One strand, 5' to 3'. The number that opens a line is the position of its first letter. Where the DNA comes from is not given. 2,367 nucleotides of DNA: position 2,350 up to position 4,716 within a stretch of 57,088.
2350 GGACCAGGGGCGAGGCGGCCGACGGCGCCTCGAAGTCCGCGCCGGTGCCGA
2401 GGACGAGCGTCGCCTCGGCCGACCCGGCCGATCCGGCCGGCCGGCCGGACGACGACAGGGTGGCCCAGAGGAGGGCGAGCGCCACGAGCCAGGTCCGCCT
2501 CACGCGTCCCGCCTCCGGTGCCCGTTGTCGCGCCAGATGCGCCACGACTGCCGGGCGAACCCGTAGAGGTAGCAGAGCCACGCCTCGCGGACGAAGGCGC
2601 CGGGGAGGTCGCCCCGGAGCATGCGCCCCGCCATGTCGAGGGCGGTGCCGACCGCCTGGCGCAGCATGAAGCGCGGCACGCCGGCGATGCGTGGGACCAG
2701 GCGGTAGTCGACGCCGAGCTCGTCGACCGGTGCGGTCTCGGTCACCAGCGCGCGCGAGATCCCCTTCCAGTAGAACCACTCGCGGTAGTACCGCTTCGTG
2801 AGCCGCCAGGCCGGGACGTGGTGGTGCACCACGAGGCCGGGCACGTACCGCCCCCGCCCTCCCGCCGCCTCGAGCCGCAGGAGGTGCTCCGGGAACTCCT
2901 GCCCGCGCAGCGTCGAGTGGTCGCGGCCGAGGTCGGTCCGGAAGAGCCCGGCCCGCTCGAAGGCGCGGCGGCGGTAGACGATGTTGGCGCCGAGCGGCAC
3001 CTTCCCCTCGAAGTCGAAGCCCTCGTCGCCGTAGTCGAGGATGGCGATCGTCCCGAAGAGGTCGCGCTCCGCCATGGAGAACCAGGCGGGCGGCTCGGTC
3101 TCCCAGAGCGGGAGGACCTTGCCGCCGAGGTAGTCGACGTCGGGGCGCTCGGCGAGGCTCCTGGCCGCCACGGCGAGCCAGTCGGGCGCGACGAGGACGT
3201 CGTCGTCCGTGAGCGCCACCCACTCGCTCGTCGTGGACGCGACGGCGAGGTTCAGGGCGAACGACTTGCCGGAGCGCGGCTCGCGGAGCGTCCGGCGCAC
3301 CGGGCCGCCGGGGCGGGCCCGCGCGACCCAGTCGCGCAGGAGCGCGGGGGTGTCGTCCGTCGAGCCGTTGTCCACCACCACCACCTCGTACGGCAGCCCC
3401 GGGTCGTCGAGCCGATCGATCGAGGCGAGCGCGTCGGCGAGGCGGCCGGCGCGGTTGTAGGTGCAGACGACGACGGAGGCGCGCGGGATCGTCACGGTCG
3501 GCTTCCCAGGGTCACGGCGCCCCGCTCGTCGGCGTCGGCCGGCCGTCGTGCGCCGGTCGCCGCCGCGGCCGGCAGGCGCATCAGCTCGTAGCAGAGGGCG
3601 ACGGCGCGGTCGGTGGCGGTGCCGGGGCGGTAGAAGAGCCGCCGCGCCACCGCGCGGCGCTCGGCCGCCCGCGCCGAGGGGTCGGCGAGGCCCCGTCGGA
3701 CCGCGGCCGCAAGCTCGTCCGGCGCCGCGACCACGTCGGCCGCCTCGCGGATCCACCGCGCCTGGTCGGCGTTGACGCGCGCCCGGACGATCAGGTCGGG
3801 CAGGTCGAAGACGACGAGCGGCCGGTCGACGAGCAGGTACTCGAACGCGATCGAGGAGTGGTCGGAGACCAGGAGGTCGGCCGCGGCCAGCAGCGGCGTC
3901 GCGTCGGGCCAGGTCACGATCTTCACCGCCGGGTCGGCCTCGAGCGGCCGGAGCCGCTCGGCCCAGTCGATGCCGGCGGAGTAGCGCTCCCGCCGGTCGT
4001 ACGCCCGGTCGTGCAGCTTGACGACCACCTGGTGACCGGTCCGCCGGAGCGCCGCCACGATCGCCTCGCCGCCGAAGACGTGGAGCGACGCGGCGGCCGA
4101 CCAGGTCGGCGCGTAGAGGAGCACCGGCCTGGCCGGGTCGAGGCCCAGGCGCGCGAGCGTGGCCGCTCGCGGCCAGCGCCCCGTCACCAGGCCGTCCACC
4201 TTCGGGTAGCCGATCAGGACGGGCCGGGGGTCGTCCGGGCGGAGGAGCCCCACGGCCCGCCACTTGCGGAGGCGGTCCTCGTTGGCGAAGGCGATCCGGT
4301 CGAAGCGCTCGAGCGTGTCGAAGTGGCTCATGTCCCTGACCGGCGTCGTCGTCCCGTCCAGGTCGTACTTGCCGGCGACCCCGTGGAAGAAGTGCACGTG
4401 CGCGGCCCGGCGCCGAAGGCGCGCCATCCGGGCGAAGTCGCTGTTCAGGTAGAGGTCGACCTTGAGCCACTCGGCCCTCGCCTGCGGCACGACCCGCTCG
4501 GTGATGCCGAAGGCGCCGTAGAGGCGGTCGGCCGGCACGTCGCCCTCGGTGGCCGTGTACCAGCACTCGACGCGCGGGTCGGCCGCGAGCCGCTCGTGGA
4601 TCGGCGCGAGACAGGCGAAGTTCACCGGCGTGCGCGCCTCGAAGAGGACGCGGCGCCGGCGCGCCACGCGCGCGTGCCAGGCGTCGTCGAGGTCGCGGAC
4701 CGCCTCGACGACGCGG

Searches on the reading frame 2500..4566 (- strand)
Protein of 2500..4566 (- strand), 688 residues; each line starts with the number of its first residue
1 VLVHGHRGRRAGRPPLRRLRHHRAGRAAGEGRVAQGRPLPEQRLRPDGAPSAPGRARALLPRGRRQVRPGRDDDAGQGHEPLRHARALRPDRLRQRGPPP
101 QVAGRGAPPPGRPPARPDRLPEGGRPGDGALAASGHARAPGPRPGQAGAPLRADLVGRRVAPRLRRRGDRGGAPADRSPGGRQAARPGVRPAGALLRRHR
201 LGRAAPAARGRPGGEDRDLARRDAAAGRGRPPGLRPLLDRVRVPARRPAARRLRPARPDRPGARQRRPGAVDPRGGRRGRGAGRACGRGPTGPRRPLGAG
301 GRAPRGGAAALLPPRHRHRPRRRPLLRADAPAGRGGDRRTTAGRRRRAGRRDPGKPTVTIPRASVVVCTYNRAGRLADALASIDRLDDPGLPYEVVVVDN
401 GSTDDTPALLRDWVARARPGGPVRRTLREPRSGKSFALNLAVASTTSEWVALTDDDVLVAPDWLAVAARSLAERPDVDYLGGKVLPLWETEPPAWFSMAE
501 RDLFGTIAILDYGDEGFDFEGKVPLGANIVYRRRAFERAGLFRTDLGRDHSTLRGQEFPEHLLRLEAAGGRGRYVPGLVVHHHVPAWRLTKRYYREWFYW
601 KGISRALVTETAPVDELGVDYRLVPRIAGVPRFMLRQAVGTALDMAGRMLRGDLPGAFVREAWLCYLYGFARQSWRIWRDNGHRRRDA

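Call 29: search_protein_families(library=ncbifam, proteins=[window:2500-4566:-], max_evalue=0.000001)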
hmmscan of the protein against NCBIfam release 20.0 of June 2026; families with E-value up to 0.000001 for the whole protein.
window:2500-4566:- (688 aa): 8 families
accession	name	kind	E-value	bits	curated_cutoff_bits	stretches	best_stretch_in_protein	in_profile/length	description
NF038302.1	EPS_HpsE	equivalog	1.5e-35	122.7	300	1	364-606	4-246/307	hormogonium polysaccharide biosynthesis glycosyltransferase HpsE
TIGR03965.1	mycofact_glyco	equivalog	3.9e-21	75.5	280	1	360-600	73-297/467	mycofactocin biosynthesis glycosyltransferase MftF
NF041875.1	EPS_EpsD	equivalog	2e-19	70.2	370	1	364-640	2-262/325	exopolysaccharide biosynthesis glycosyltransferase EpsD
NF041394.1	GtaseAglG_Halo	equivalog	2.6e-16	59.8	440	1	363-612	3-245/304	glucosyl-dolichyl phosphate glucuronosyltransferase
TIGR03937.1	PgaC_IcaA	equivalog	1.1e-09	37.7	422.3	1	354-478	38-157/407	poly-beta-1,6-N-acetyl-D-glucosamine synthase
NF038299.1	EPS_HpsN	equivalog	3.1e-09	36.3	425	1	362-485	2-120/317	hormogonium polysaccharide biosynthesis glycosyltransferase HpsN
TIGR04283.1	glyco_like_mftF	equivalog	3.1e-08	33.5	182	1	364-471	2-97/221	TIGR04283 family arsenosugar biosynthesis glycosyltransferase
NF007482.0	PRK10073.1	equivalog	3e-07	29.8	423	1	361-463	6-102/334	glycosyltransferase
